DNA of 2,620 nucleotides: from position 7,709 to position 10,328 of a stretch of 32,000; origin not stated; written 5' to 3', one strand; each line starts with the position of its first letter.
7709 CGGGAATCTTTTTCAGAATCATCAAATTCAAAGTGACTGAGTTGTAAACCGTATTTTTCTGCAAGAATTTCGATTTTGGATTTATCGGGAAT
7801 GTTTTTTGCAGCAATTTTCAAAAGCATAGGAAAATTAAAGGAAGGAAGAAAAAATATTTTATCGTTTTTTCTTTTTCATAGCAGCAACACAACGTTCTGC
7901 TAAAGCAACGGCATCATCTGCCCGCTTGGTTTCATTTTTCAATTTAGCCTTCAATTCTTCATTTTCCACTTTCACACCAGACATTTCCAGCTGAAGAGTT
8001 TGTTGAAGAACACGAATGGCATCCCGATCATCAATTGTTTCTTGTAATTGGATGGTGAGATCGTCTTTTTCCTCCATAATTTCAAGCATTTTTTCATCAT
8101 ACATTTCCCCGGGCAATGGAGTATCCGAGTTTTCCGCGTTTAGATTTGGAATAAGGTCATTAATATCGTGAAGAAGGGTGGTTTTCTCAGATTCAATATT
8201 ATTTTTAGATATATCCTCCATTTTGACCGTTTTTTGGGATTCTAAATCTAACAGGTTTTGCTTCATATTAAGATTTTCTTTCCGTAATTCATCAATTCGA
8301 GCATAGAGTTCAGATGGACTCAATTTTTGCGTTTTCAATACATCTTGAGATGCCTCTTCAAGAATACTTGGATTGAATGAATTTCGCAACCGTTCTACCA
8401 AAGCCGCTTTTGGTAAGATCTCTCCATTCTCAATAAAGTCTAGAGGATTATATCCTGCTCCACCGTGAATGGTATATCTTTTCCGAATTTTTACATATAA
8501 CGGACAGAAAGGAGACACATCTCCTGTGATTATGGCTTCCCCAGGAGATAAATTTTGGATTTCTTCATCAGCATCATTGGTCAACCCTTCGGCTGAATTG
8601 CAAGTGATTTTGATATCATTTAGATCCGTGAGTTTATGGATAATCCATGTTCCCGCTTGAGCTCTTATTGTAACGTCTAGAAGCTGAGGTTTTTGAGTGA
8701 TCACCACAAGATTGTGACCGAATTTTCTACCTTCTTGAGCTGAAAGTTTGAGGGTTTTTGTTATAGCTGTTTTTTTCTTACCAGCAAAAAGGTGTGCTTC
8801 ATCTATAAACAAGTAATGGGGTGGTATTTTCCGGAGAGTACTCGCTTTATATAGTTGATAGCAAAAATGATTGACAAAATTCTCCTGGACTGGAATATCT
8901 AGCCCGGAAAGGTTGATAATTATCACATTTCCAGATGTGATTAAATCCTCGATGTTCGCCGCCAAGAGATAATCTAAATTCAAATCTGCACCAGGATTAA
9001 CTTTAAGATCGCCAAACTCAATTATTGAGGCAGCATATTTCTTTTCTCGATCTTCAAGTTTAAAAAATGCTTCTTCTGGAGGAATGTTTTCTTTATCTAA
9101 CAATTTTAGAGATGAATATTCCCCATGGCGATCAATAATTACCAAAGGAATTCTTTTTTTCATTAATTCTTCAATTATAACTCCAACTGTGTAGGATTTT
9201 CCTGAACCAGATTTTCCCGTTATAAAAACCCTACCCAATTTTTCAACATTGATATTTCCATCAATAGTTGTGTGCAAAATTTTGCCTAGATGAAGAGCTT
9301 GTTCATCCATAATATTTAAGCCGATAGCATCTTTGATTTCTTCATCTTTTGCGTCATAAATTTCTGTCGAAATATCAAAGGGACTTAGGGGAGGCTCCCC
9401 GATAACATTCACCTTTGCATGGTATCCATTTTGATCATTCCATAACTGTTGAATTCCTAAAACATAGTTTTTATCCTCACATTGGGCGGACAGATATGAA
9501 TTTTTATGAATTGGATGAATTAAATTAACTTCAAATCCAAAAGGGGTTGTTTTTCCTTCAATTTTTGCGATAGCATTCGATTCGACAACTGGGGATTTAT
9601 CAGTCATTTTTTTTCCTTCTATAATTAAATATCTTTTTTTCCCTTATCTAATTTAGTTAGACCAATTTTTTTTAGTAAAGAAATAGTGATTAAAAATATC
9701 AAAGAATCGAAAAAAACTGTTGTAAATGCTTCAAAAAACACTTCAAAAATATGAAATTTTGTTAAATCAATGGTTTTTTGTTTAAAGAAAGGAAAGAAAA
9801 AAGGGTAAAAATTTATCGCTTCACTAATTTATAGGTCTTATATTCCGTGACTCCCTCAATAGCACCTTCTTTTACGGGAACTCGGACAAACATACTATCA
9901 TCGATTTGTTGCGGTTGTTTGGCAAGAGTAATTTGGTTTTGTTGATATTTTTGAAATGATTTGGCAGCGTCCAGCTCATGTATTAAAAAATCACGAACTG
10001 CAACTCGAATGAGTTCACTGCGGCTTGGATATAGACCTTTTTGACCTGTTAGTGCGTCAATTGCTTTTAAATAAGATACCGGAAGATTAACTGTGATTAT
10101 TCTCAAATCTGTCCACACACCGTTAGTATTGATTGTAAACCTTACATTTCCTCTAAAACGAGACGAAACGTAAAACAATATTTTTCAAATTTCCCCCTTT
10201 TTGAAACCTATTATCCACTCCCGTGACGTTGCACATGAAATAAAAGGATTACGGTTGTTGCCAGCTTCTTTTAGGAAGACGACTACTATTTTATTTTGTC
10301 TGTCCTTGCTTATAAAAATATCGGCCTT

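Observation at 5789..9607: HerA-like ATPase / ORFan / Mre11-like phosphoesterase module lacking Rad50 and NurA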

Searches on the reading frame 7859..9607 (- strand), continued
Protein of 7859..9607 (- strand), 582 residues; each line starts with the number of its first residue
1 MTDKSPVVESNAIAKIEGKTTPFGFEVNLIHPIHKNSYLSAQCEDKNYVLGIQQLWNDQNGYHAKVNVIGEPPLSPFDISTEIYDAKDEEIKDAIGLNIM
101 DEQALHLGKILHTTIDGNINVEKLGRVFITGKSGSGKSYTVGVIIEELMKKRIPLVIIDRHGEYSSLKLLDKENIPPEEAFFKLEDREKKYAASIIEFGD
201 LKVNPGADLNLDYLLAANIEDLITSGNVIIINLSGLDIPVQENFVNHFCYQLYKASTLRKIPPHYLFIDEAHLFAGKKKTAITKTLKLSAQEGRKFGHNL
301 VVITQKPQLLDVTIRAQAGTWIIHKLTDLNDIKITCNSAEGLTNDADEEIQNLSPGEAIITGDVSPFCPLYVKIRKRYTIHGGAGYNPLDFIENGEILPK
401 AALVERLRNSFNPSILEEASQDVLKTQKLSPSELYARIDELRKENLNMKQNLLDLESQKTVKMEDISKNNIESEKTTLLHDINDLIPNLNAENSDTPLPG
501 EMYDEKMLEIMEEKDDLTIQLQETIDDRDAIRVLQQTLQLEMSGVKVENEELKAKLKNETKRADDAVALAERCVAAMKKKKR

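Call 27: search_protein_families(library=pfam, proteins=[L013:8907-9836:+, L013:11816-12883:+, L024:8912-9841:+, L024:11800-12873:+, L017:11712-13481:+, L009:9513-9959:+, L009:11505-11795:+, L003:10375-12033:-, L003:9945-10313:+, P0055], max_evalue=0.01)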
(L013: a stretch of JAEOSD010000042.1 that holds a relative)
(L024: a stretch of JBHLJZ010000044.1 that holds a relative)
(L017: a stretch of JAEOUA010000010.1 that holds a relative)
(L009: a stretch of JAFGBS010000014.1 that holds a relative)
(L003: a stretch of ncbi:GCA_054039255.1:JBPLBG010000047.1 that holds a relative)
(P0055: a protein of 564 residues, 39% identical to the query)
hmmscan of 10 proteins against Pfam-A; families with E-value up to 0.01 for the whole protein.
L013:8907-9836:+ (309 aa): 1 family
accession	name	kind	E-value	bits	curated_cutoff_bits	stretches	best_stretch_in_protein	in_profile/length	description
PF09924.15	LPG_synthase_C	-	3.6e-39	135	27.5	1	24-303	4-296/298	Phosphatidylglycerol lysyltransferase, C-terminal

L013:11816-12883:+ (355 aa): 3 families
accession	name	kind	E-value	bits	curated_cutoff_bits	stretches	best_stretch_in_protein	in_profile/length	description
PF05343.19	Peptidase_M42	-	1.3e-92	310.5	23.2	1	49-344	1-292/292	M42 glutamyl aminopeptidase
PF01546.33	Peptidase_M20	-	1.3e-05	25.7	24.6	1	168-350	18-205/206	Peptidase family M20/M25/M40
PF04389.22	Peptidase_M28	-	0.00035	20.8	21.3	0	181-224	30-74/193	Peptidase family M28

L024:8912-9841:+ (309 aa): 1 family
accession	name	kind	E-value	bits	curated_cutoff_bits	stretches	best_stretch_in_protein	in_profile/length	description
PF09924.15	LPG_synthase_C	-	2.5e-34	119.1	27.5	1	22-305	2-297/298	Phosphatidylglycerol lysyltransferase, C-terminal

L024:11800-12873:+ (357 aa): 2 families
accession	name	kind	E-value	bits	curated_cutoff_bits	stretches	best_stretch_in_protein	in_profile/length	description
PF05343.19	Peptidase_M42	-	6.9e-93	311.3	23.2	1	51-346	1-292/292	M42 glutamyl aminopeptidase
PF01546.33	Peptidase_M20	-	0.00014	22.2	24.6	1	182-353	31-206/206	Peptidase family M20/M25/M40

L017:11712-13481:+ (589 aa): 7 families
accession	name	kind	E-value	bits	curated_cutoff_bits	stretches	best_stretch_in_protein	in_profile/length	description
PF12146.15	Hydrolase_4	-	6.8e-11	42.4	27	1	64-172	3-114/239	Serine aminopeptidase, S33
PF00561.26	Abhydrolase_1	-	6.1e-10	39.6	25.8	1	67-196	2-132/245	alpha/beta hydrolase fold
PF12740.14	PETase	-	8.9e-07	29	28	1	65-165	54-155/263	PET hydrolase-like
PF00326.27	Peptidase_S9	-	1.3e-05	25.2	22.6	1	88-165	10-95/213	Prolyl oligopeptidase family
PF12697.13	Abhydrolase_6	-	8.9e-05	23.7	26.3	1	72-151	5-79/217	Alpha/beta hydrolase family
PF02129.25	Peptidase_S15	-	0.00022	21.4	23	1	46-161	1-122/262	X-Pro dipeptidyl-peptidase (S15 family)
PF03403.19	PAF-AH_p_II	-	0.0031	16.6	20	0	68-107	103-142/372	Platelet-activating factor acetylhydrolase, isoform II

L009:9513-9959:+ (148 aa): 0 families

L009:11505-11795:+ (96 aa): 0 families

L003:10375-12033:- (552 aa): 2 families
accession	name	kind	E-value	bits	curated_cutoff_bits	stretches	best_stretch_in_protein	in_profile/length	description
PF00149.33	Metallophos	-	6e-14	53.4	21.5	1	241-433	3-190/191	Calcineurin-like phosphoesterase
PF12850.12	Metallophos_2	-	9.4e-07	29.4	27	1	240-454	2-132/154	Calcineurin-like phosphoesterase superfamily domain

L003:9945-10313:+ (122 aa): 0 families

P0055 (564 aa): 13 families
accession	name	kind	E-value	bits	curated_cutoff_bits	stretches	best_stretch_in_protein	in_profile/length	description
PF01935.23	DUF87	-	2.4e-16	61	23.2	1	116-188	2-71/220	Helicase HerA, central domain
PF24918.1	NET2A_C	-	6.2e-06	26.6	27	1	441-542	27-128/180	NET2A, C-terminal domain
PF25026.1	Asd-4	-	1.1e-05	25.9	29.1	1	437-510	4-76/80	Asd-4-like domain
PF05872.18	HerA_C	-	2.6e-05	23.5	22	0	138-178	25-65/502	Helicase HerA-like C-terminal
PF10412.15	TrwB_AAD_bind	-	7.9e-05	22.1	20.5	0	136-175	17-56/387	Type IV secretion-system coupling protein DNA-binding domain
PF25764.1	KIF21A_4th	-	0.00014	22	33.1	1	435-562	55-182/183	KIF21A-like domain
PF12846.13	AAA_10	-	0.00066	19.3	27.5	0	133-182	20-69/362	AAA-like domain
PF06005.17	ZapB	-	0.0022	18.9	31.5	1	440-500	17-62/71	Cell division protein ZapB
PF05707.18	Zot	-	0.003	17.5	20.3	0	269-328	84-145/197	Zonular occludens toxin (Zot)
PF20720.3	nSTAND3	-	0.0032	17.6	27.2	0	132-170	15-53/155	Novel STAND NTPase 3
PF19044.6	P-loop_TraG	-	0.0032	16.6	25.8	1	137-177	32-72/413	TraG P-loop domain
PF13935.11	Ead_Ea22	-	0.0072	17.3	27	0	424-509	57-114/139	Ead/Ea22-like protein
PF14362.11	DUF4407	-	0.0081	15.9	31.3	0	421-556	119-236/297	Domain of unknown function (DUF4407)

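Call 48: search_solved_structures(query=window:7859-9607:-, max_evalue=1e-15, show_alignments=1)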
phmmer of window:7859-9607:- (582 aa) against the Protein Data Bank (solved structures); distinct sequences matched with E-value up to 1e-15: 2.
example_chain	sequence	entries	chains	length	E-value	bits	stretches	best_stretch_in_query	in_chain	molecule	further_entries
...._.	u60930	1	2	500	2.2e-23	86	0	213-374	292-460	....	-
9x1l_A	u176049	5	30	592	3.2e-16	62.4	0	262-393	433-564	DNA helicase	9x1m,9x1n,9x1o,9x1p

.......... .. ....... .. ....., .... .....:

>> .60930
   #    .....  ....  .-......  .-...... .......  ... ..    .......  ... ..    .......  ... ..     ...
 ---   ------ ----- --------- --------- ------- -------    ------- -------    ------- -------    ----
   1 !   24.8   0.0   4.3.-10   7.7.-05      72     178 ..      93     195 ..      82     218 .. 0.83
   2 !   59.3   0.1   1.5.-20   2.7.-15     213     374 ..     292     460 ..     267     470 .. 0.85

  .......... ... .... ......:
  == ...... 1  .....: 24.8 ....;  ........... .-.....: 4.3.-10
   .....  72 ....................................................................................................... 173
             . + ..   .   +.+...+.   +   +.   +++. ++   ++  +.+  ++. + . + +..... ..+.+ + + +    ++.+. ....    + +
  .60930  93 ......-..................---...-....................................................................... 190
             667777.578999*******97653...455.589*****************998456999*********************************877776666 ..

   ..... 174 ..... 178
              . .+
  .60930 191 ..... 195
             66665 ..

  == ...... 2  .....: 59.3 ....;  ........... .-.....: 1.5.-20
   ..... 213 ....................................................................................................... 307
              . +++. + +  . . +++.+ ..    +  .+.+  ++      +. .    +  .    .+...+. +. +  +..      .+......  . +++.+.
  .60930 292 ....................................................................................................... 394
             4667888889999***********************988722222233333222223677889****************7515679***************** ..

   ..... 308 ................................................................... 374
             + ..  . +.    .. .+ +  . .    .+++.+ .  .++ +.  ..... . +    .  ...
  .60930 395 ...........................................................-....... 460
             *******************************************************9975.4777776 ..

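Call 66: find_encoding_contigs(protein=P0018, flank=6000, max_places=1)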
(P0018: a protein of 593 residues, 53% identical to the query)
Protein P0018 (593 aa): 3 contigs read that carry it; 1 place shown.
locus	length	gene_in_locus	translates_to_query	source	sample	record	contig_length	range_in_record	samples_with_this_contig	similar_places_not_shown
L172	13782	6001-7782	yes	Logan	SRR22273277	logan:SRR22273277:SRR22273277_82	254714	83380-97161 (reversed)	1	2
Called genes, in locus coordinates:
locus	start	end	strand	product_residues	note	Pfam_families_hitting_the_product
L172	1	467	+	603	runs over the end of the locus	PF07690:MFS_1, PF13347:MFS_2, PF07690:MFS_1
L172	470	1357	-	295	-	PF00142:Fer4_NifH (faint), PF01656:CbiA, PF02374:ArsA_ATPase (weak), PF09140:MipZ (weak), PF10609:ParA, PF13614:AAA_31 (weak)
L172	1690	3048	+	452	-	PF03600:CitMHS, PF02040:ArsB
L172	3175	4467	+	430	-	PF02040:ArsB, PF03600:CitMHS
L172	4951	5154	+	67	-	-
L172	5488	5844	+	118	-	PF01402:RHH_1 (weak), PF17723:RHH_8 (weak)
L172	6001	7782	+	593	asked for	PF01935:DUF87, PF05872:HerA_C (weak)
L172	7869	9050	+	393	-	PF00149:Metallophos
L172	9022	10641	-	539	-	PF00149:Metallophos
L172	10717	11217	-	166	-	PF00583:Acetyltransf_1, PF13673:Acetyltransf_10, PF13508:Acetyltransf_7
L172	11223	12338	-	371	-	-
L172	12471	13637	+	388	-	PF05231:MASE1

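Call 67: find_encoding_contigs(protein=P0011, flank=6000, max_places=1)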
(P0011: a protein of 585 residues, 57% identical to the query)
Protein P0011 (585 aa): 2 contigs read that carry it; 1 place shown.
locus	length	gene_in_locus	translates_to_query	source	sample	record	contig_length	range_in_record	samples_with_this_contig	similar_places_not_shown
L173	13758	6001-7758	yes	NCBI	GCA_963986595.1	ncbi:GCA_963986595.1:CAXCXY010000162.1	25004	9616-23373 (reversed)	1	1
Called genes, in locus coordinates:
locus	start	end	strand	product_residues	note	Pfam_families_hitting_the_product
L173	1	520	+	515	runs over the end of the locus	PF00370:FGGY_N, PF02782:FGGY_C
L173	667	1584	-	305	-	PF01656:CbiA, PF02374:ArsA_ATPase, PF09140:MipZ (weak), PF10609:ParA, PF13614:AAA_31 (weak)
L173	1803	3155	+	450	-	PF03600:CitMHS, PF02040:ArsB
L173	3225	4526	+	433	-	PF02040:ArsB, PF03600:CitMHS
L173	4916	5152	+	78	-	-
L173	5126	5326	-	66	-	-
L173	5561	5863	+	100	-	PF17723:RHH_8 (weak), PF01402:RHH_1 (weak)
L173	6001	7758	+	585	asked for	PF01935:DUF87, PF05707:Zot (faint), PF05872:HerA_C (faint), PF12846:AAA_10 (faint)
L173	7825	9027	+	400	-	PF00149:Metallophos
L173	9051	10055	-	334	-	PF02558:ApbA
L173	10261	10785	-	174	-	-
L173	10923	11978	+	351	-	-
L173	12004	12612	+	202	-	-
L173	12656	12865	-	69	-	PF00808:CBFD_NFYB_HMF, PF02969:TAF (weak)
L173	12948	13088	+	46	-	-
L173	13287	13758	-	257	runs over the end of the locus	PF01555:N6_N4_Mtase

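Call 68: search_protein_families(library=ncbifam, proteins=[L003:10375-12033:-, L172:9022-10641:-], max_evalue=0.001)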
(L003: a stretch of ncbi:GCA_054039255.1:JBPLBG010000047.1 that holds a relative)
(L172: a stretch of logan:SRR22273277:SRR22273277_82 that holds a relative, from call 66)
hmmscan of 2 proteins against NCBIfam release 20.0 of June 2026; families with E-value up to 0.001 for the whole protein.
L003:10375-12033:- (552 aa): 1 family
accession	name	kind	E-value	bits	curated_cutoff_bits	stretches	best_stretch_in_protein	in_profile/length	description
TIGR00040.1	yfcE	subfamily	0.00047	20.3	56.25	0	241-311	3-62/158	YfcE family phosphodiesterase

L172:9022-10641:- (539 aa): 0 families

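Call 72: find_related_loci(query=A2, collection=viral_contigs, flank=5000)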
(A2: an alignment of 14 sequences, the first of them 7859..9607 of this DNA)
Query A2 (582 aa) in viral_contigs; peptide patterns used: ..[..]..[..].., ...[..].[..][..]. (x = any residue, [..] = any of these).
29 stretches matched a pattern, but none encodes a relative of the query by tblastn (E <= 1e-3).

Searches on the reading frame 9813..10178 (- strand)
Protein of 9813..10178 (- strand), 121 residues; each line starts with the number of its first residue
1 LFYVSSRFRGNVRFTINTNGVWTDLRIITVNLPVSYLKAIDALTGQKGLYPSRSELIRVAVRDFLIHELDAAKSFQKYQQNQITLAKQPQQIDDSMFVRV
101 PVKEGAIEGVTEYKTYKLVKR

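Call 3: search_protein_families(library=pfam, proteins=[window:9813-10178:-], max_evalue=0.1)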
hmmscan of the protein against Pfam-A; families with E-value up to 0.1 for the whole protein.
window:9813-10178:- (121 aa): 2 families
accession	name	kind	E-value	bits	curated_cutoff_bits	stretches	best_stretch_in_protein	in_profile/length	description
PF17723.7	RHH_8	-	1.8e-06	28.4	25.4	1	28-86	6-63/119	Ribbon-Helix-Helix transcriptional regulator family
PF01402.27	RHH_1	-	5e-06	26.7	20.5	1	28-65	2-37/39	Ribbon-helix-helix protein, copG family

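Call 5: search_protein_families(library=ncbifam, proteins=[window:9813-10178:-], max_evalue=0.1)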
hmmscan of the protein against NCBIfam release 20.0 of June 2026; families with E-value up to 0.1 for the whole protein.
window:9813-10178:- (121 aa): 6 families
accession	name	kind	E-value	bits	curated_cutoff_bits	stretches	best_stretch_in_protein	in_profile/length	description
NF058555.1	TransRegCdrSHalo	equivalog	1.6e-05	24.8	100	1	31-77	7-51/61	transcriptional regulator CdrS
NF002169.0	PRK01002.1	subfamily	6.5e-05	22.9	111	1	23-67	2-45/141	nickel responsive regulator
NF053762.1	aCcr1_fam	equivalog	0.0002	21.2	60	1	26-63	1-36/38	aCcr1 family cell cycle regulator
NF003381.0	PRK04460.1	equivalog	0.0029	17.7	105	1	28-69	7-47/139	nickel-responsive transcriptional regulator NikR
NF002815.0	PRK02967.1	equivalog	0.022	14.8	83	1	28-69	4-44/139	nickel-responsive transcriptional regulator NikR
NF001884.0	PRK00630.1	subfamily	0.077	13.1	119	1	29-68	14-52/148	nickel responsive regulator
